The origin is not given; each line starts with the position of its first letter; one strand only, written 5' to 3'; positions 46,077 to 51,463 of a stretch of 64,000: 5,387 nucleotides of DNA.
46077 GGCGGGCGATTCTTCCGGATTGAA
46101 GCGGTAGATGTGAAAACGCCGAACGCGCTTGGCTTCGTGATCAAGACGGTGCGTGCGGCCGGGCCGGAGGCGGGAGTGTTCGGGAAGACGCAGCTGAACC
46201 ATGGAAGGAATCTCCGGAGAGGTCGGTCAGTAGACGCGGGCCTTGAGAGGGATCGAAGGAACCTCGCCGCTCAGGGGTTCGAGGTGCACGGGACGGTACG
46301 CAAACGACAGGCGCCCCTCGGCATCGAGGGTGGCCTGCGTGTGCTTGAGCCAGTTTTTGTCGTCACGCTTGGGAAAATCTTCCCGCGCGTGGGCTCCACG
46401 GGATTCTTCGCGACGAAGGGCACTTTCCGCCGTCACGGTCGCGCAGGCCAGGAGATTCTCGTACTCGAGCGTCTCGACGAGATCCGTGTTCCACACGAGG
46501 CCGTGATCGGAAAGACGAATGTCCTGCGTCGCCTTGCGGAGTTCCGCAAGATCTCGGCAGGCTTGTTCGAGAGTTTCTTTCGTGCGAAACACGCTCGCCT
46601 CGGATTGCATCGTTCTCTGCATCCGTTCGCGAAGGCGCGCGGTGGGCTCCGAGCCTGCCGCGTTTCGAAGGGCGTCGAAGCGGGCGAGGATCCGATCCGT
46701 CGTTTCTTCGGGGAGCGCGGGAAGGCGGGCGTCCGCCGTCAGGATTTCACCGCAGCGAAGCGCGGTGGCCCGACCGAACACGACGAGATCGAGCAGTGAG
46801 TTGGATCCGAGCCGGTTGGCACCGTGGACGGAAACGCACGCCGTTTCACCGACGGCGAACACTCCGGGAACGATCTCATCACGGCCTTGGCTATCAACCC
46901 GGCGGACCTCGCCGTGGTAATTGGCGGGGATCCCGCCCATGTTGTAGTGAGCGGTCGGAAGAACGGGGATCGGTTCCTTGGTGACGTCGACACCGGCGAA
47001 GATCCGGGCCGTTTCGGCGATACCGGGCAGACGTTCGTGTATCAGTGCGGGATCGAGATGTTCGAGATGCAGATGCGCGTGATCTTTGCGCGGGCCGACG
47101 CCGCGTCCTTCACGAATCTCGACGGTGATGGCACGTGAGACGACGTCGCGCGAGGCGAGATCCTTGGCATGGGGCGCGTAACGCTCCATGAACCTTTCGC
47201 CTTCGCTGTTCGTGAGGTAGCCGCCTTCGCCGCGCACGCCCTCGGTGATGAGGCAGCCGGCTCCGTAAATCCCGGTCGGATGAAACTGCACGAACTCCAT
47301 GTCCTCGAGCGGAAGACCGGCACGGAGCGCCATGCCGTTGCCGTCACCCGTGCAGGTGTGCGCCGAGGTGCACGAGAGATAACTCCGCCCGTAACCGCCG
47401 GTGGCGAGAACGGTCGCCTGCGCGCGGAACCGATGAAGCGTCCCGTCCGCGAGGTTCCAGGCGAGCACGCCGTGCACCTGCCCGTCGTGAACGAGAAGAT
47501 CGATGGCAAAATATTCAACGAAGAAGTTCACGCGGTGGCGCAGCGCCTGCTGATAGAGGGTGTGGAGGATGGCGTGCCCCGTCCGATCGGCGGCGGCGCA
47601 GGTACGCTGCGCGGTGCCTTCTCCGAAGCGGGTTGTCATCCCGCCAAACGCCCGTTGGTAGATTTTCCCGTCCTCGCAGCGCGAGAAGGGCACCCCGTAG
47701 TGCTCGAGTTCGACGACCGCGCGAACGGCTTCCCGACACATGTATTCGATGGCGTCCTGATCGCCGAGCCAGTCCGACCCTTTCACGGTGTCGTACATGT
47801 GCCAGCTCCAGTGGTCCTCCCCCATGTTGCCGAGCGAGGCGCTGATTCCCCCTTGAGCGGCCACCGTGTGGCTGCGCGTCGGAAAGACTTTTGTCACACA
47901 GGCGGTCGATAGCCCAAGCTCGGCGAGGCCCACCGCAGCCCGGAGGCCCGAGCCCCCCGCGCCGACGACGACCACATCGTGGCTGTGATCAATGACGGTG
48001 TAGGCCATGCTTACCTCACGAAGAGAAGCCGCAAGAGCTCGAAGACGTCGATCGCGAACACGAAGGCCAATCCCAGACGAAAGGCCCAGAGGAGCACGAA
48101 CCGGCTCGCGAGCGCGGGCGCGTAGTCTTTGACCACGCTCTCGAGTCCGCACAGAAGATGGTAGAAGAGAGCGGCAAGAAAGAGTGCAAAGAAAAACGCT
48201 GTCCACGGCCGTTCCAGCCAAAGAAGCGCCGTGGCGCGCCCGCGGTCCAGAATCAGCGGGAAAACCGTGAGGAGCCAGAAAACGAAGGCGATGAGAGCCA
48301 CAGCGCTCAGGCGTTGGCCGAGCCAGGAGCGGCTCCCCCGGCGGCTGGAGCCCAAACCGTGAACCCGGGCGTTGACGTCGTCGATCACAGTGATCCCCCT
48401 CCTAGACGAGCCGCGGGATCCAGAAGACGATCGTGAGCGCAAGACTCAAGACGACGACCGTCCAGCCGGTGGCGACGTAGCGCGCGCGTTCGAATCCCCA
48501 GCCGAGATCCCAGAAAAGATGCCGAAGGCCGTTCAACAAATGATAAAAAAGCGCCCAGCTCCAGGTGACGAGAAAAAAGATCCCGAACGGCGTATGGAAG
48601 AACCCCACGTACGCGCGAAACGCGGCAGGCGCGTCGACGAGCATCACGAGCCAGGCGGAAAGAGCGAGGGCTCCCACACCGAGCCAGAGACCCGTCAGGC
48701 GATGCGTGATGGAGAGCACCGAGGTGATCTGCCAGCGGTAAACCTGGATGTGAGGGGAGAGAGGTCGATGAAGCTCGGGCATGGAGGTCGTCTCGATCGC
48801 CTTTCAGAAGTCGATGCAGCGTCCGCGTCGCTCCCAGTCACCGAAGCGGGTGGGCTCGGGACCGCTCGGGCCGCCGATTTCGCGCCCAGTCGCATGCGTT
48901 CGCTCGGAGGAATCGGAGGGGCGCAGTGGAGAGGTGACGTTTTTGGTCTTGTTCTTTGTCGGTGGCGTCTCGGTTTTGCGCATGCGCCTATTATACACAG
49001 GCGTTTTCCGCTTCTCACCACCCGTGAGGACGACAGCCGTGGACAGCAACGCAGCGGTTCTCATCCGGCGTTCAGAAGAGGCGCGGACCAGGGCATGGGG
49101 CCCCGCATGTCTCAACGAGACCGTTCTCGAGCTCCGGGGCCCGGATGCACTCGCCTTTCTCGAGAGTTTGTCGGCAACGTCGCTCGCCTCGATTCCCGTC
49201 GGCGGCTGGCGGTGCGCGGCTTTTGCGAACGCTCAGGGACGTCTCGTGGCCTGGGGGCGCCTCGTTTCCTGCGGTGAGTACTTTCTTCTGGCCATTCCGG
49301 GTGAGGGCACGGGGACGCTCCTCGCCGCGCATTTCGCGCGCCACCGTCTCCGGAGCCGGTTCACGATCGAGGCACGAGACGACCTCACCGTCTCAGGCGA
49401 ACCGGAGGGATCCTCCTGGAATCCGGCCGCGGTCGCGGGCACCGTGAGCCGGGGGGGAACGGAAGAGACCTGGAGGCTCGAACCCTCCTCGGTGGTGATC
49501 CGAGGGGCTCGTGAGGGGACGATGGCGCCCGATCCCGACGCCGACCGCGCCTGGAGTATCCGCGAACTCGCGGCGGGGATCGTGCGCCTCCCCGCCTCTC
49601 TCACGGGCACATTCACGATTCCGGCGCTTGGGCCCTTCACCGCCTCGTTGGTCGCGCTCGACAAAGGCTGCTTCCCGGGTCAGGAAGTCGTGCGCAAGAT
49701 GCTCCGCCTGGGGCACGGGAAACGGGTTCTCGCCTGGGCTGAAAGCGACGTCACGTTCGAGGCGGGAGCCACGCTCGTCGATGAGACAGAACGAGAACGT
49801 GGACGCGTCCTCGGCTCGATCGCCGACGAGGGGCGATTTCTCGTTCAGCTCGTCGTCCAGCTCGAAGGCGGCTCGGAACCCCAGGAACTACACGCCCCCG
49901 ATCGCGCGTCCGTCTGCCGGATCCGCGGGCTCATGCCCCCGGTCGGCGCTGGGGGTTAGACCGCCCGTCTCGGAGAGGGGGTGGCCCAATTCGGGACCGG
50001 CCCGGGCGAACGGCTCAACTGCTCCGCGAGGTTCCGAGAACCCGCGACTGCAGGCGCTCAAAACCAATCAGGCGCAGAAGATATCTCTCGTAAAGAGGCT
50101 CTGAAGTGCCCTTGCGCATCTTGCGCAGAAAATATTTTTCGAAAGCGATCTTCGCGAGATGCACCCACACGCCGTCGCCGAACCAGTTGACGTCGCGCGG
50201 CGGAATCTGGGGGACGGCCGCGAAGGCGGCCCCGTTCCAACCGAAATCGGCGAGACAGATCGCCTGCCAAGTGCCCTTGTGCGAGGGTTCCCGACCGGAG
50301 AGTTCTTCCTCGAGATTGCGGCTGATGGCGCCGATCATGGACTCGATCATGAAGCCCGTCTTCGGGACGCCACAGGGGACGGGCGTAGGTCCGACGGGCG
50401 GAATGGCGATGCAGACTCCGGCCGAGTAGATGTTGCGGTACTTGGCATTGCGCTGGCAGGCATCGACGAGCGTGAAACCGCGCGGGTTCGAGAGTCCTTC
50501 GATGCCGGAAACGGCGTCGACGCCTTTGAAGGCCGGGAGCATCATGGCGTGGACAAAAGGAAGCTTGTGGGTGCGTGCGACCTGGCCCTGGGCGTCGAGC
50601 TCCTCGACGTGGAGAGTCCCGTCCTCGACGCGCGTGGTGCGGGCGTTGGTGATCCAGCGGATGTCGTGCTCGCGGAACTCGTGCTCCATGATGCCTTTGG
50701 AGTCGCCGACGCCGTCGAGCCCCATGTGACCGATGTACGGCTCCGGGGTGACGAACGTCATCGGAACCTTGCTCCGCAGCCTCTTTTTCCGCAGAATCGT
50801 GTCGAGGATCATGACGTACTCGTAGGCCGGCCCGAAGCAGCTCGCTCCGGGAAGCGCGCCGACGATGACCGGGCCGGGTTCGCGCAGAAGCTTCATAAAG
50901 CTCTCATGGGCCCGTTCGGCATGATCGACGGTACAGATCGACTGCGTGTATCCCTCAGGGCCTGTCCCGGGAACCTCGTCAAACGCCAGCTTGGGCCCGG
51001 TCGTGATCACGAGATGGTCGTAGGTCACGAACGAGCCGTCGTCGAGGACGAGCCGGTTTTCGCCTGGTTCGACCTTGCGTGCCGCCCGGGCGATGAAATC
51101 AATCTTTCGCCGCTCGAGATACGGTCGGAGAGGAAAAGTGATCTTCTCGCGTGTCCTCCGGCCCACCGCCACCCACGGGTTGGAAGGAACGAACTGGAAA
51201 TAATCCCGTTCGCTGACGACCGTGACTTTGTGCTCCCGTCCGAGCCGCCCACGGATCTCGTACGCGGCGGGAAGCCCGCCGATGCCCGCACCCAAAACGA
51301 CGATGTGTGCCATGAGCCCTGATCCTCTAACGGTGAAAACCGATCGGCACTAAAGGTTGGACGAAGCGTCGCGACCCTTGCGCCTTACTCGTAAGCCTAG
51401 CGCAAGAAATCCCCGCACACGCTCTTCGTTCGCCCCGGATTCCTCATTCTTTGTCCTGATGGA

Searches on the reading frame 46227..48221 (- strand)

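Call 5: search_protein_families(library=ncbifam, proteins=[window:46227-48221:-], max_evalue=0.00001)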
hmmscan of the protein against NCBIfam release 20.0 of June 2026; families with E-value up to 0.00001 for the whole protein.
window:46227-48221:- (664 aa): 35 families (the best 25 are shown)
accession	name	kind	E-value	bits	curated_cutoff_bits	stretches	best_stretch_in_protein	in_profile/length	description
TIGR01816.1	sdhA_forward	equivalog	1.6e-283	941.2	727.35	1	79-654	1-576/584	succinate dehydrogenase flavoprotein subunit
TIGR01812.1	sdhA_frdA_Gneg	subfamily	4.2e-242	804.7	567.3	1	82-662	1-566/568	succinate dehydrogenase or fumarate reductase, flavoprotein subunit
NF004613.0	PRK05945.1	equivalog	1.1e-188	628.5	824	1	80-648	3-566/575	succinate dehydrogenase/fumarate reductase flavoprotein subunit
NF004724.0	PRK06069.1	subfamily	1.1e-187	624.8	826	1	80-647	5-567/577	succinate dehydrogenase/fumarate reductase flavoprotein subunit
NF006686.0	PRK09231.1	equivalog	1.4e-165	552.2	854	1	80-647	5-571/598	fumarate reductase (quinol) flavoprotein subunit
TIGR01176.1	fum_red_Fp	equivalog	5.7e-158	527.1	932.7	1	80-647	3-569/580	fumarate reductase (quinol) flavoprotein subunit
NF005037.0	PRK06452.1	equivalog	4.5e-151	504.2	862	1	80-647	5-556/566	succinate dehydrogenase flavoprotein subunit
NF042982.1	MFR_Fp_SdhA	equivalog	5.3e-144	481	1100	1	80-647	47-603/612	8-methylmenaquinol:fumarate reductase flavoprotein subunit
NF006383.0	PRK08626.1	equivalog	1.5e-139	466.3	663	1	81-640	6-579/657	fumarate reductase flavoprotein subunit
NF004900.0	PRK06263.1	equivalog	5.3e-125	418.1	718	1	81-631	8-535/546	fumarate reductase (CoM/CoB) subunit TfrA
NF005866.0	PRK07803.1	equivalog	1.1e-121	407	819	2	76-351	4-290/631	fumarate reductase/succinate dehydrogenase flavoprotein subunit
TIGR00551.1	nadB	equivalog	4.2e-106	355.6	452.75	1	80-617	2-489/489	L-aspartate oxidase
NF005867.0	PRK07804.1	equivalog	6.5e-104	348.1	639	1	75-640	13-539/548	L-aspartate oxidase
NF006392.0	PRK08641.1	equivalog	1.3e-103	347.7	855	1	81-647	4-569/593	succinate dehydrogenase flavoprotein subunit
NF005636.0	PRK07395.1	subfamily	8.9e-102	341.1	723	1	74-630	6-547/560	L-aspartate oxidase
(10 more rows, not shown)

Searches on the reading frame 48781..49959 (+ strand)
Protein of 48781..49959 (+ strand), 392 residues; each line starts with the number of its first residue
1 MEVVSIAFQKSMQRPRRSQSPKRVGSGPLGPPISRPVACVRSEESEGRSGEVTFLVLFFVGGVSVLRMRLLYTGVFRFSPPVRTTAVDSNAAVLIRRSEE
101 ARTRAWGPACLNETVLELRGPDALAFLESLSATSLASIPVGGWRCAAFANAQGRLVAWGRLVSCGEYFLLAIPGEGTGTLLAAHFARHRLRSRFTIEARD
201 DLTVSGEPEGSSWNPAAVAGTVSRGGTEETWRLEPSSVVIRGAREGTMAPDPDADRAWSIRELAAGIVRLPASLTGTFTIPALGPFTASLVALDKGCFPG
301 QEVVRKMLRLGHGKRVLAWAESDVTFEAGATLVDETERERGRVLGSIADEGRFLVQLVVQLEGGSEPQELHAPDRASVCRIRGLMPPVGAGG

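Call 14: search_protein_families(library=ncbifam, proteins=[window:48781-49959:+], max_evalue=1e-30)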
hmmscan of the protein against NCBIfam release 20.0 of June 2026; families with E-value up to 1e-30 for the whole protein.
window:48781-49959:+ (392 aa): 0 families

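Call 41: search_protein_families(library=ncbifam, proteins=[window:48781-49959:+], max_evalue=0.00001)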
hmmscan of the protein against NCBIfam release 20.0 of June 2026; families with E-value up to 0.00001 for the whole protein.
window:48781-49959:+ (392 aa): 1 family
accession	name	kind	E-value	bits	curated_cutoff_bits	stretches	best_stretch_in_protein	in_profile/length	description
TIGR03317.2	CAF17_like_YgfZ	equivalog_domain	3.4e-10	40.3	49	1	258-357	1-106/113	CAF17-like 4Fe-4S cluster assembly/insertion protein YgfZ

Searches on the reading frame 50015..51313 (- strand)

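Call 14: search_protein_families(library=ncbifam, proteins=[window:50015-51313:-], max_evalue=1e-30)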
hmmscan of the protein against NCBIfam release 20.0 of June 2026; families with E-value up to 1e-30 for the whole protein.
window:50015-51313:- (432 aa): 0 families

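Call 41: search_protein_families(library=ncbifam, proteins=[window:50015-51313:-], max_evalue=0.00001)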
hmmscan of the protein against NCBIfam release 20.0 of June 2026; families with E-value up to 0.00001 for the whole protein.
window:50015-51313:- (432 aa): 2 families
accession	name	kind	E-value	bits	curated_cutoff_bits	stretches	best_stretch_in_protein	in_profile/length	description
NF049943.1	SQR_III_seleno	exception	4.1e-22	78.6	525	1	3-355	2-333/406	type III sulfide quinone reductase, selenoprotein subtype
NF045765.1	PhenlGlyoxDHPadH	equivalog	1.8e-08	33.7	475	1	3-138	4-139/416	NADH-dependent phenylglyoxylate dehydrogenase subunit epsilon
